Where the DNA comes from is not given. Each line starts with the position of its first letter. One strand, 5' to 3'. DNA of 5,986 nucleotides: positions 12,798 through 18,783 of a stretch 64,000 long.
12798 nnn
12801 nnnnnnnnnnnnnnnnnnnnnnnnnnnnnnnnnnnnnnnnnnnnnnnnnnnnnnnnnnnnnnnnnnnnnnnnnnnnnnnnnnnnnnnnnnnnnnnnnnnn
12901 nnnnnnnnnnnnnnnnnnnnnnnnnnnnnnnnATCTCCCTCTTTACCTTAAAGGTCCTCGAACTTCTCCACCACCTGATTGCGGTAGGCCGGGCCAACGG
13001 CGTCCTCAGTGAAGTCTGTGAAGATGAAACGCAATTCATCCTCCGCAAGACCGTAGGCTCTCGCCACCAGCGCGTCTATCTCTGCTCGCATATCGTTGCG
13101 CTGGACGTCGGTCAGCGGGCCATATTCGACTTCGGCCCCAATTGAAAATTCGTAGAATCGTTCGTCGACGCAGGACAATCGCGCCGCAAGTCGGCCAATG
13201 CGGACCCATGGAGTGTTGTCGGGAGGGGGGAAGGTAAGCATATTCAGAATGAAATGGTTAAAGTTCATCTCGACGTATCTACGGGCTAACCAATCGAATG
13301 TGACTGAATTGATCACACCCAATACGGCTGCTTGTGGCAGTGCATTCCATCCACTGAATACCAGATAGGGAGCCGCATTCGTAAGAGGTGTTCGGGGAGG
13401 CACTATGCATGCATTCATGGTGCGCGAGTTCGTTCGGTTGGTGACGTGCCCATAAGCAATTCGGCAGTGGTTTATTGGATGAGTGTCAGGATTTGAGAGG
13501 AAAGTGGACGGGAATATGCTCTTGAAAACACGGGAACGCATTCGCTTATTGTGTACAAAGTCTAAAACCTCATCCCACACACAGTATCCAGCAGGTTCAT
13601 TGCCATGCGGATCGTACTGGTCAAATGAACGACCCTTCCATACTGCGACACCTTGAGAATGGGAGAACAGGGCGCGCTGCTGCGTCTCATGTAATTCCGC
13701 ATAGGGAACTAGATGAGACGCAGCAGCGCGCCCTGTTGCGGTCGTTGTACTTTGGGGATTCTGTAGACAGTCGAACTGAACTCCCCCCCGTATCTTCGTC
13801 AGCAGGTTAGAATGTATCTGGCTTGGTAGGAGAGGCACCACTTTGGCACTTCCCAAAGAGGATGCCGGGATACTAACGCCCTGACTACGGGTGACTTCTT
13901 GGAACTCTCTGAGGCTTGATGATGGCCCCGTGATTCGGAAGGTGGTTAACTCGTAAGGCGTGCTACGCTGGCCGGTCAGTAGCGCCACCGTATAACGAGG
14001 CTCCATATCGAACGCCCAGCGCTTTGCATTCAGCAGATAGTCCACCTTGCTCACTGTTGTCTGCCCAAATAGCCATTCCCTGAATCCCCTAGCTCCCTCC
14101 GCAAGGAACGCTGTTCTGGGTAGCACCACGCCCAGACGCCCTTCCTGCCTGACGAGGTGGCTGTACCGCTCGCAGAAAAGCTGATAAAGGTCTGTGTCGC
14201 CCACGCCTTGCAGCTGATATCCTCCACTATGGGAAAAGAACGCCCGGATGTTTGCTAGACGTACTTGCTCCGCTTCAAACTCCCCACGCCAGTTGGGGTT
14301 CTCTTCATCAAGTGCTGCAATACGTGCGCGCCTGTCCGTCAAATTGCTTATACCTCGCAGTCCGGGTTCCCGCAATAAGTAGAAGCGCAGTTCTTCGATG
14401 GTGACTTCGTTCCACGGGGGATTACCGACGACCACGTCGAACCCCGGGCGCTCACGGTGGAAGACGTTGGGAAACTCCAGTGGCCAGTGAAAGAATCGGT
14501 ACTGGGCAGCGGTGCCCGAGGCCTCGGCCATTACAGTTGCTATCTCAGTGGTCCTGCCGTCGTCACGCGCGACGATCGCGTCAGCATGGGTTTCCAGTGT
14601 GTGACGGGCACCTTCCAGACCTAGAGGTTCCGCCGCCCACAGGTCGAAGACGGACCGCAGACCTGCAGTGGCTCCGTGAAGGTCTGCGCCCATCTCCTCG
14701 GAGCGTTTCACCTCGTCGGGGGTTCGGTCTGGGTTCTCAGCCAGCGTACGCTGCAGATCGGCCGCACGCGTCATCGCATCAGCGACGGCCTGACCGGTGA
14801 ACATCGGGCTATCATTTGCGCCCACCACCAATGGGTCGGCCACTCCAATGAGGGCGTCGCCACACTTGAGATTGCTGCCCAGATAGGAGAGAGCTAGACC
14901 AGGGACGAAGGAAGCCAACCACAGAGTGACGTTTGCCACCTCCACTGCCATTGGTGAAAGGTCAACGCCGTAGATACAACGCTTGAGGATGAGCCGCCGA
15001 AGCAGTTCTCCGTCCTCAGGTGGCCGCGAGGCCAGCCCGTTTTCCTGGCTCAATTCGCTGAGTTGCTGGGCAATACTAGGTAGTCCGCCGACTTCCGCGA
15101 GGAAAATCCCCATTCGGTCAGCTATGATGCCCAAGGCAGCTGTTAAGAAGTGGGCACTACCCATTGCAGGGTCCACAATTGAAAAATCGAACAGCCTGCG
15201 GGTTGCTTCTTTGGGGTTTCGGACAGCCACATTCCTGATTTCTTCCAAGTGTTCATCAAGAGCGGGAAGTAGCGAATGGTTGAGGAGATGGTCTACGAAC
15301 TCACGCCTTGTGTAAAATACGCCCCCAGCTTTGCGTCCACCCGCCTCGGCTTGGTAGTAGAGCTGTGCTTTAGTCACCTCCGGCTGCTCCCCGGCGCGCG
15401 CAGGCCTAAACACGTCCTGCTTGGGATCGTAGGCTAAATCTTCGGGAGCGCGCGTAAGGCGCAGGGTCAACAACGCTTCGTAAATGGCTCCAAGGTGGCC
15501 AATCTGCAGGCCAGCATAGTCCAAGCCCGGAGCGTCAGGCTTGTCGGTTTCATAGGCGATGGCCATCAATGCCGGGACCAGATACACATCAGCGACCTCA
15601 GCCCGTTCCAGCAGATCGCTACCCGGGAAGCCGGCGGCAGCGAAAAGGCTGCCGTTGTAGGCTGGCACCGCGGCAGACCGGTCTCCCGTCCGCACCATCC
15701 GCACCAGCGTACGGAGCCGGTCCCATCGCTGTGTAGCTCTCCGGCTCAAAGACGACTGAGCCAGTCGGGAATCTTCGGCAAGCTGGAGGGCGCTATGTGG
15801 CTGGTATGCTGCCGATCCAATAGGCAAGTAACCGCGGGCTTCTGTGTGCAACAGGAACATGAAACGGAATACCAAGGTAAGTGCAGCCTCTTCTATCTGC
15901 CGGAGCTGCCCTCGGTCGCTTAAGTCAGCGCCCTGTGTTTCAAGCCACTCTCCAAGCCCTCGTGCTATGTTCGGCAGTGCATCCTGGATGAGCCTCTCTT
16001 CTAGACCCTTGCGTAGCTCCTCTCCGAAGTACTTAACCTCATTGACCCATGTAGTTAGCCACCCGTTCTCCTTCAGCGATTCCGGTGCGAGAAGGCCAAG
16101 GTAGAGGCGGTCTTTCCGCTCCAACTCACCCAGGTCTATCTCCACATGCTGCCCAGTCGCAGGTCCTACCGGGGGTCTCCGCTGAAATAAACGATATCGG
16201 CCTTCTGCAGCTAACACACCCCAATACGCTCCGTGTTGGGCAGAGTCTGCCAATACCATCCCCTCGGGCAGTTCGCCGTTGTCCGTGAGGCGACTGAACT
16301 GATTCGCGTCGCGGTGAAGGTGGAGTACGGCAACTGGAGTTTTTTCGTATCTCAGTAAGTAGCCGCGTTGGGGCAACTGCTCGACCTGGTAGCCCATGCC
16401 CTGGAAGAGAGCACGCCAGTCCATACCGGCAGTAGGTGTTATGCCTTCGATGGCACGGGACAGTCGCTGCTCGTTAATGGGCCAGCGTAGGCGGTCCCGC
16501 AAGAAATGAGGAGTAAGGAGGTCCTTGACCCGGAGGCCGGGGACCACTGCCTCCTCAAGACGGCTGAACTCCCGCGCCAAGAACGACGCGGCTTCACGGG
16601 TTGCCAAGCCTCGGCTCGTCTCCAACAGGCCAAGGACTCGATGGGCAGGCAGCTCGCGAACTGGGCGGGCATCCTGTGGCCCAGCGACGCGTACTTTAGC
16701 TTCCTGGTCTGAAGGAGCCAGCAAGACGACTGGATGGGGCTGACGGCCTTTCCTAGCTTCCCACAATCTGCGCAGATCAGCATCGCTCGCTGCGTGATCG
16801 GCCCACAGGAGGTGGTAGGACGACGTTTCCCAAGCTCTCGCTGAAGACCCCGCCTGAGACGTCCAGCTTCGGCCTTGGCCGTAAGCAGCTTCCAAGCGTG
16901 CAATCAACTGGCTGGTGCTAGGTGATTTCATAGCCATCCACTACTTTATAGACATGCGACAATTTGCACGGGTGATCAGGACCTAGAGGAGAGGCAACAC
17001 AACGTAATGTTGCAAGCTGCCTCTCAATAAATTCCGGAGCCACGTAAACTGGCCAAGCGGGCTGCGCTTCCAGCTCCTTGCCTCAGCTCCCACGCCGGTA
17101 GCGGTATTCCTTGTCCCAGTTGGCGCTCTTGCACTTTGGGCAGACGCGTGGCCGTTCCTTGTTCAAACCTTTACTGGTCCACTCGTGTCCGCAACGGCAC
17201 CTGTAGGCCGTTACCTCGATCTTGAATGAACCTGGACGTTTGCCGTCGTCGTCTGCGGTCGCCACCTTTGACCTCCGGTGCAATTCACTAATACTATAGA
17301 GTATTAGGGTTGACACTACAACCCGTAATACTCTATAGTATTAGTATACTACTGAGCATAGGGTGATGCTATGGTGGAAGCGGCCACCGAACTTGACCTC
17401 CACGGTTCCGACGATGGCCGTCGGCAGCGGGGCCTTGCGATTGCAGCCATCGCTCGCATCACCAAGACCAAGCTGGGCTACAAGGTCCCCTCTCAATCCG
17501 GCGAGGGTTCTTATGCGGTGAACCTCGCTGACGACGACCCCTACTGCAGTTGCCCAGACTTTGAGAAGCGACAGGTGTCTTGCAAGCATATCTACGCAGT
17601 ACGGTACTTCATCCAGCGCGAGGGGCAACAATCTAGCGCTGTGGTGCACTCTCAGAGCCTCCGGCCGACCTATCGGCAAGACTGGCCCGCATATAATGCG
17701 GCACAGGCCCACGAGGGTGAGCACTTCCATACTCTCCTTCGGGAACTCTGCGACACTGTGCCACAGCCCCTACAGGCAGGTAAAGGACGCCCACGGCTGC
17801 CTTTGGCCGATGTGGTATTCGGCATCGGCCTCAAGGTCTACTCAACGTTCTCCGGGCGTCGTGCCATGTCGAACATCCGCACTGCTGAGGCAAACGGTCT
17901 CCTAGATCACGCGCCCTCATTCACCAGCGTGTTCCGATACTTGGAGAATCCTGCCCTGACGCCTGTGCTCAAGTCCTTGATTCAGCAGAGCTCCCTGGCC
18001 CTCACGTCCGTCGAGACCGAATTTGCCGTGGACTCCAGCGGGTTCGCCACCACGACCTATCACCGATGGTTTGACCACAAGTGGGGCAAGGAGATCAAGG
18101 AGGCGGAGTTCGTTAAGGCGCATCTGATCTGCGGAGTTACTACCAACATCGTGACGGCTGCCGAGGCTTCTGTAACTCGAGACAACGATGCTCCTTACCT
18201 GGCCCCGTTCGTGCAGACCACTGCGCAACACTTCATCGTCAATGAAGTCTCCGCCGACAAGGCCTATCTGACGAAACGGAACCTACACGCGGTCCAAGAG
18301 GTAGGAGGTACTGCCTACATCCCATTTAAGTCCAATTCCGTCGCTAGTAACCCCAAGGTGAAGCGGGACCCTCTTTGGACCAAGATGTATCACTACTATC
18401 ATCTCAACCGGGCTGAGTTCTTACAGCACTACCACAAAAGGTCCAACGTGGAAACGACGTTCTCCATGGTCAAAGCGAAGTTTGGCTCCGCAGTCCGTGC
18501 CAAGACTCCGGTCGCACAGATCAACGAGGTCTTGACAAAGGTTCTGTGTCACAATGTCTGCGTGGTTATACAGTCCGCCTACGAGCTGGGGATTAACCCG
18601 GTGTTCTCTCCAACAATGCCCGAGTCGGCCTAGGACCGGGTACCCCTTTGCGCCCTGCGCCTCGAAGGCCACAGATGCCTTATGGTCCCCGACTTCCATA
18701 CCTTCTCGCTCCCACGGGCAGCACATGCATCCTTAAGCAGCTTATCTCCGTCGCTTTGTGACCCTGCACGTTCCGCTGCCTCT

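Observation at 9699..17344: Three-gene RM-like operon: Zn-ribbon protein + PglX/type IIG-like MTase + PLD::SNF2 fusion (candidate undescribed defence system)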

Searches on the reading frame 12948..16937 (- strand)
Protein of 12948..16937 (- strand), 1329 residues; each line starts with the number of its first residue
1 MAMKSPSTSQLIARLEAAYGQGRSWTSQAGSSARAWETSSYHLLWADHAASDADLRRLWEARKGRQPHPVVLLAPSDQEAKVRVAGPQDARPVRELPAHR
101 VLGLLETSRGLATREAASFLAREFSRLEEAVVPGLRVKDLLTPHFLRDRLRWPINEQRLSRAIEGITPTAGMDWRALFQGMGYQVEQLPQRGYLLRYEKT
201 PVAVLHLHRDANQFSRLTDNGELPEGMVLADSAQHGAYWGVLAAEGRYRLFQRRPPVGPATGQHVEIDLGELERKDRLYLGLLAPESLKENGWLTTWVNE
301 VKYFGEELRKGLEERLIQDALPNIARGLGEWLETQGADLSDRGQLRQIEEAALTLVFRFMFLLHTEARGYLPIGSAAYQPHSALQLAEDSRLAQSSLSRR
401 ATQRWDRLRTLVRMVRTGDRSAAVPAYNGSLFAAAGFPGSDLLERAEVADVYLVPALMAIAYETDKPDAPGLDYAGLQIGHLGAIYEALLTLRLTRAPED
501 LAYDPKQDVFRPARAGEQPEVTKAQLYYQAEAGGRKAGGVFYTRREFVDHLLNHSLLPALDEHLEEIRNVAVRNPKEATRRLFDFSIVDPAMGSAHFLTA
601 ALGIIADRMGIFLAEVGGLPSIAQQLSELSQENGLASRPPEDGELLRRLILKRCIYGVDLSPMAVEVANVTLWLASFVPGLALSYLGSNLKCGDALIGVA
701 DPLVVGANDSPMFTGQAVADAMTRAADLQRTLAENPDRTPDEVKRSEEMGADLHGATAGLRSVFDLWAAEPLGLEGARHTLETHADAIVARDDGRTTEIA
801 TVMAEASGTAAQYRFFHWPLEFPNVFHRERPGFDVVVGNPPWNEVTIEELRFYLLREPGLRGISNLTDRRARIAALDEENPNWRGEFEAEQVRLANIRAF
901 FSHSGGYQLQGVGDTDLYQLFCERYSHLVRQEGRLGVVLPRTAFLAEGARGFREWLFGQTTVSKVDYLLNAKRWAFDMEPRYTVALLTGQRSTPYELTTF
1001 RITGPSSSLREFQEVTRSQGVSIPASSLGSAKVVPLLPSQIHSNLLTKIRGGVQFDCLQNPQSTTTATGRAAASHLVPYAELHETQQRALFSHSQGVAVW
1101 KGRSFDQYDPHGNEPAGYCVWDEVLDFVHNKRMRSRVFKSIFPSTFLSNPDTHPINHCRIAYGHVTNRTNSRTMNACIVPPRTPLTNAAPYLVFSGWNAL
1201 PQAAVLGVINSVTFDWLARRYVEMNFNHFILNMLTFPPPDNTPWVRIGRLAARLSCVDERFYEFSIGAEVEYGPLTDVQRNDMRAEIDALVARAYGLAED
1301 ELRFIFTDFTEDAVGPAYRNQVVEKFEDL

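Call 4: search_protein_families(library=pfam, proteins=[window:12948-16937:-], max_evalue=0.01)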
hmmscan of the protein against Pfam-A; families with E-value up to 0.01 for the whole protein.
window:12948-16937:- (1329 aa): 2 families
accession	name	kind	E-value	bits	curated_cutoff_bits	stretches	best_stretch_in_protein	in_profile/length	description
PF07669.17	Eco57I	-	9.1e-20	71.9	25.3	2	654-846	2-88/171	Eco57I restriction-modification methylase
PF20473.4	MmeI_Mtase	-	0.0091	15.6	27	0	576-677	12-87/259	MmeI, DNA-methyltransferase domain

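Call 5: search_protein_families(library=padloc, proteins=[window:12948-16937:-], max_evalue=0.01)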
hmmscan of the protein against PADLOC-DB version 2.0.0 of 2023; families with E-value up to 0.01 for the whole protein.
window:12948-16937:- (1329 aa): 36 families (the best 25 are shown)
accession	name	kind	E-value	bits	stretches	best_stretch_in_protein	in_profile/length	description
PDLC03620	REase_MTase_IIG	-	1.4e-105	352.2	1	48-1312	50-1355/1378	Type IIG restriction enzyme-methyltransferase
PDLC02643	DrmMI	-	6.2e-66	221.1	2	517-843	534-879/1347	DrmMI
PDLC02638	DrmMI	-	1e-48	164.2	2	518-843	534-882/935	DrmMI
PDLC03622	REase_MTase_IIG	-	7.5e-38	127.6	3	521-699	445-644/1524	Type IIG restriction enzyme-methyltransferase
PDLC03618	REase_MTase_IIG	-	1.8e-37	126.2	2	534-854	545-887/1429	Type IIG restriction enzyme-methyltransferase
PDLC03613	REase_MTase_IIG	-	4.9e-35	118.5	1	343-988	262-901/1250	Type IIG restriction enzyme-methyltransferase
PDLC02644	DrmMI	-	2.4e-33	113.1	1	518-842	45-391/988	DrmMI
PDLC02645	DrmMI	-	3.6e-29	99.6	2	532-702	543-716/772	DrmMI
PDLC02646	DrmMI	-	1.1e-20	71.4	2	647-702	46-101/792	DrmMI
PDLC02639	DrmMI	-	2.7e-18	63.6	2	574-701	276-389/803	DrmMI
PDLC03614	REase_MTase_IIG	-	6.6e-17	58.4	2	808-944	925-1061/1584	Type IIG restriction enzyme-methyltransferase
PDLC03609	REase_MTase_IIG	-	5.4e-14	49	2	582-707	434-540/1066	Type IIG restriction enzyme-methyltransferase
PDLC03629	REase_MTase_IIG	-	7.1e-14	48.6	1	581-699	432-536/1182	Type IIG restriction enzyme-methyltransferase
PDLC03611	REase_MTase_IIG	-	2.1e-13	46.6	2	583-704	551-659/1532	Type IIG restriction enzyme-methyltransferase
PDLC03612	REase_MTase_IIG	-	2.5e-10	37.2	0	814-853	786-828/1247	Type IIG restriction enzyme-methyltransferase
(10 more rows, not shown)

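Call 6: search_protein_families(library=ncbifam, proteins=[window:12948-16937:-], max_evalue=0.01)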
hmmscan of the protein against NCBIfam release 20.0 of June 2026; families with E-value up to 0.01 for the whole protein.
window:12948-16937:- (1329 aa): 3 families
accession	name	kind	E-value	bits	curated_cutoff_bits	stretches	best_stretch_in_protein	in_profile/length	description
TIGR02987.1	met_A_Alw26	exception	9.5e-13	47.7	353.5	1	1081-1221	316-436/523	Alw26I/Eco31I/Esp3I family type II restriction adenine-specific DNA-methyltransferase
NF033452.1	BREX_1_MTaseX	exception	1.1e-08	33.5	500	1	564-675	302-378/1210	BREX-1 system adenine-specific DNA-methyltransferase PglX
NF033455.1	BREX_6_MTaseX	exception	3.1e-05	21.7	900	1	577-675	322-399/1319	BREX-6 system adenine-specific DNA-methyltransferase PglX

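Call 14: search_solved_structures(query=window:12948-16937:-, max_evalue=0.01)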
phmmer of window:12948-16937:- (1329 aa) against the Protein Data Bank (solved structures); distinct sequences matched with E-value up to 0.01: 0.

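Call 16: find_homologous_proteins(query=window:12948-16937:-, max_evalue=1e-10)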
Query window:12948-16937:- (1329 aa): 426 proteins with E <= 1e-10 among 8000 candidates; the best 120 are listed.
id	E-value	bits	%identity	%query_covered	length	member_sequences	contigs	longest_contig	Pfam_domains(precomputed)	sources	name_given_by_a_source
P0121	0.0e+0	2800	100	92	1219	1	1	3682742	PF07669.18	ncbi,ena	-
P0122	0.0e+0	2447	81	100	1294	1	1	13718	PF07669.18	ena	-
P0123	0.0e+0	2416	79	100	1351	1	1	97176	PF07669.18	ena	-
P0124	0.0e+0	2382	78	100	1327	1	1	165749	PF07669.18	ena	-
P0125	0.0e+0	2377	78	100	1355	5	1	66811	PF07669.18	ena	-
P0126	0.0e+0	2362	78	100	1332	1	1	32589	PF07669.18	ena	-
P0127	0.0e+0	2361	78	100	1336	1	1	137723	PF07669.18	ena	-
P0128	0.0e+0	2361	77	100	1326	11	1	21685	PF07669.18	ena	-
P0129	0.0e+0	2361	77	100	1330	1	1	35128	PF07669.18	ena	-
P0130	0.0e+0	2360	78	100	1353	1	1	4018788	PF07669.18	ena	-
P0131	0.0e+0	2360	78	100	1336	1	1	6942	PF07669.18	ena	-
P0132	0.0e+0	2357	78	100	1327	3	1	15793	PF07669.18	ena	-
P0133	0.0e+0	2356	77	100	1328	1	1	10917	PF07669.18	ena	-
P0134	0.0e+0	2347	77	100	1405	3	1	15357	PF07669.18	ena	-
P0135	0.0e+0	2345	77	100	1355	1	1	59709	PF07669.18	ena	-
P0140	0.0e+0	2338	78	100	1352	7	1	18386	PF07669.18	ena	-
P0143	0.0e+0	2330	76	100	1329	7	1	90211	PF07669.18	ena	-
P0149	0.0e+0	2310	76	99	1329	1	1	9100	PF07669.18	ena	-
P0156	0.0e+0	2301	75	100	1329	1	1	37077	PF07669.18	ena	-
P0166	0.0e+0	2286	77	97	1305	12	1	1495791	PF07669.18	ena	-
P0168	0.0e+0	2282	75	100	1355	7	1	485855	PF07669.18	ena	-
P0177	0.0e+0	2255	77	96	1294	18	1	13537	PF07669.18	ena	-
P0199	0.0e+0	2174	72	100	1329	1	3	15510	PF07669.18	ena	-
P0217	0.0e+0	2117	76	92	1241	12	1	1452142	PF07669.18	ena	-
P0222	0.0e+0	2102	71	100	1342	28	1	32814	PF07669.18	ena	-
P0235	0.0e+0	2077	70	100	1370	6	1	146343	PF07669.18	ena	-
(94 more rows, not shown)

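Call 64: search_solved_structures(query=A4, max_evalue=0.01)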
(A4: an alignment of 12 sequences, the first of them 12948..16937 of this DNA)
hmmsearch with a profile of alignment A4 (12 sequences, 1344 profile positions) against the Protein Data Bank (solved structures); distinct sequences matched with E-value up to 0.01: 3.
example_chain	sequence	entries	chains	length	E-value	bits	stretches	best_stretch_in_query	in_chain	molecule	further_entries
8cxz_A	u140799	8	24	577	3.7e-09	37.8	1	902-975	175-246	Site-specific DNA-methyltransferase (adenine-specific)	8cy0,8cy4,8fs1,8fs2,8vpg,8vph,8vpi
7lni_A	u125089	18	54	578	3.8e-09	37.8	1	902-975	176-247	Site-specific DNA-methyltransferase (adenine-specific)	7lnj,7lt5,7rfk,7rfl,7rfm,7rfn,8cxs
8w0p_A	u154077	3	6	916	4.4e-09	37.5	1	928-1001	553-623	RM.BsaXI | site-specific DNA-methyltransferase (adenine-specific)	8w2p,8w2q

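Call 106: list_cluster_members(proteins=[P0222, P0177, P0128, P0166, P0217, P0143, P0140, P0168, P0235, P0125])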
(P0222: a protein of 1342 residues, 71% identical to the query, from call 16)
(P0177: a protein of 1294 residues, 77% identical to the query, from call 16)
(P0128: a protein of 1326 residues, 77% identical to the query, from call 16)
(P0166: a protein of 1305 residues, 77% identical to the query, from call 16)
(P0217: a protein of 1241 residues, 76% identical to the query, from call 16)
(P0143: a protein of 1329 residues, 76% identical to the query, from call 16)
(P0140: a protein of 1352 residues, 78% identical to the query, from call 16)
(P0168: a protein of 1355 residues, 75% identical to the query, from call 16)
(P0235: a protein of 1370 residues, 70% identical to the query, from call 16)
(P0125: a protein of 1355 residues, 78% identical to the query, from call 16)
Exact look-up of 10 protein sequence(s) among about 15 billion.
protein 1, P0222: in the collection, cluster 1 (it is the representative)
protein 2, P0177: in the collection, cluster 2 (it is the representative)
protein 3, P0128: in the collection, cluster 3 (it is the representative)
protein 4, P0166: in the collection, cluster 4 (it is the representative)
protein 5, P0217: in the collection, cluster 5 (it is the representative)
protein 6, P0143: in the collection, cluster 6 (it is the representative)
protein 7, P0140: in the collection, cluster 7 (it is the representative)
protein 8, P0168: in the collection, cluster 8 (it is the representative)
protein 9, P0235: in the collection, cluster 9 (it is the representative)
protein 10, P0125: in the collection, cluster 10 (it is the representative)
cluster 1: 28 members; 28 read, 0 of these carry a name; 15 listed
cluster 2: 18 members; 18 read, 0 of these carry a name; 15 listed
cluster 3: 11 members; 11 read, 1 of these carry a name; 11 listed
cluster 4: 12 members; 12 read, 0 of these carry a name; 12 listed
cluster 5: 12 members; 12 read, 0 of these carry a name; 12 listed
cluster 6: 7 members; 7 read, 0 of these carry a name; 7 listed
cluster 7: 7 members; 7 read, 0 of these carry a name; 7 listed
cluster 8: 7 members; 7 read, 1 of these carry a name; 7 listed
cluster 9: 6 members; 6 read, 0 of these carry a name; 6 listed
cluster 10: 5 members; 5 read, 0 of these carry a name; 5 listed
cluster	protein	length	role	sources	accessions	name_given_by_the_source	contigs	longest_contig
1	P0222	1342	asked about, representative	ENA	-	-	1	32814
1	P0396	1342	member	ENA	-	-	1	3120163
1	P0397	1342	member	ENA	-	-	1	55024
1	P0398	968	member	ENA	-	-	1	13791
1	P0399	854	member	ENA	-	-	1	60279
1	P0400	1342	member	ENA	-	-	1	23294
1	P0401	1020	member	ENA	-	-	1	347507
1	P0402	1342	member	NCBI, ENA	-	-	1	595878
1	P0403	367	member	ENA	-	-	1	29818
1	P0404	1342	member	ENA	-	-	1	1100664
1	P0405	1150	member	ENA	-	-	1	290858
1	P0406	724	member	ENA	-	-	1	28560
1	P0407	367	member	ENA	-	-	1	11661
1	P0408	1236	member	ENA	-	-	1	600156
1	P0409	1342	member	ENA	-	-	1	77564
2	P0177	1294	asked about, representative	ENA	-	-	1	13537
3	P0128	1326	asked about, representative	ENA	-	-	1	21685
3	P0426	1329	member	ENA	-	-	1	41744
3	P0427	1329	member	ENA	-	-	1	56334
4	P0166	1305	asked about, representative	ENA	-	-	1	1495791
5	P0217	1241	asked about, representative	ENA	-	-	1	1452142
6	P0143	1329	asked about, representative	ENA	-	-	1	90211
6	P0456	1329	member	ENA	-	-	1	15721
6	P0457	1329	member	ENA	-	-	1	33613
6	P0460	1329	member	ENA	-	-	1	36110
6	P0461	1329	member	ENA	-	-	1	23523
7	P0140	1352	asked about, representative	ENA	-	-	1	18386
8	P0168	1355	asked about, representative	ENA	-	-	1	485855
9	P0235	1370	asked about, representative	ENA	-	-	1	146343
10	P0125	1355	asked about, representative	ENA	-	-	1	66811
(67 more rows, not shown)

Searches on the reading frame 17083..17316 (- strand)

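Call 4: search_protein_families(library=pfam, proteins=[window:17083-17316:-], max_evalue=0.01)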
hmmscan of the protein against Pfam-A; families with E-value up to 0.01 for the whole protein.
window:17083-17316:- (77 aa): 3 families
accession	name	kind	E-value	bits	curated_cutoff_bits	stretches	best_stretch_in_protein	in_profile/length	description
PF14311.12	DUF4379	-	0.0018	18.9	24.5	1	39-64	29-55/56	Probable Treble clef zinc finger domain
PF09723.15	Zn_ribbon_8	-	0.0032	17.9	34.4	1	38-66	6-36/41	Zinc ribbon domain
PF06527.16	TniQ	-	0.0069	17.5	27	1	36-71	87-121/142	TniQ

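Call 5: search_protein_families(library=padloc, proteins=[window:17083-17316:-], max_evalue=0.01)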
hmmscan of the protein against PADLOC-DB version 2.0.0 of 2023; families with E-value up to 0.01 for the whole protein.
window:17083-17316:- (77 aa): 0 families

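Call 6: search_protein_families(library=ncbifam, proteins=[window:17083-17316:-], max_evalue=0.01)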
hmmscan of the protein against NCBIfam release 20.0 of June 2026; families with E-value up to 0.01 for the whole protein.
window:17083-17316:- (77 aa): 0 families

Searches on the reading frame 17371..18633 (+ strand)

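Call 4: search_protein_families(library=pfam, proteins=[window:17371-18633:+], max_evalue=0.01)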
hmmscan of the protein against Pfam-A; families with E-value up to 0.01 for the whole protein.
window:17371-18633:+ (420 aa): 2 families
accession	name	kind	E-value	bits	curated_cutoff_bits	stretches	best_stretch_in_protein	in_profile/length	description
PF01609.27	DDE_Tnp_1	-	3.3e-15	56.8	23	1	215-395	4-199/200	Transposase DDE domain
PF04434.22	SWIM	-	7.1e-07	29.1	19.6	1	48-77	1-33/38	SWIM zinc finger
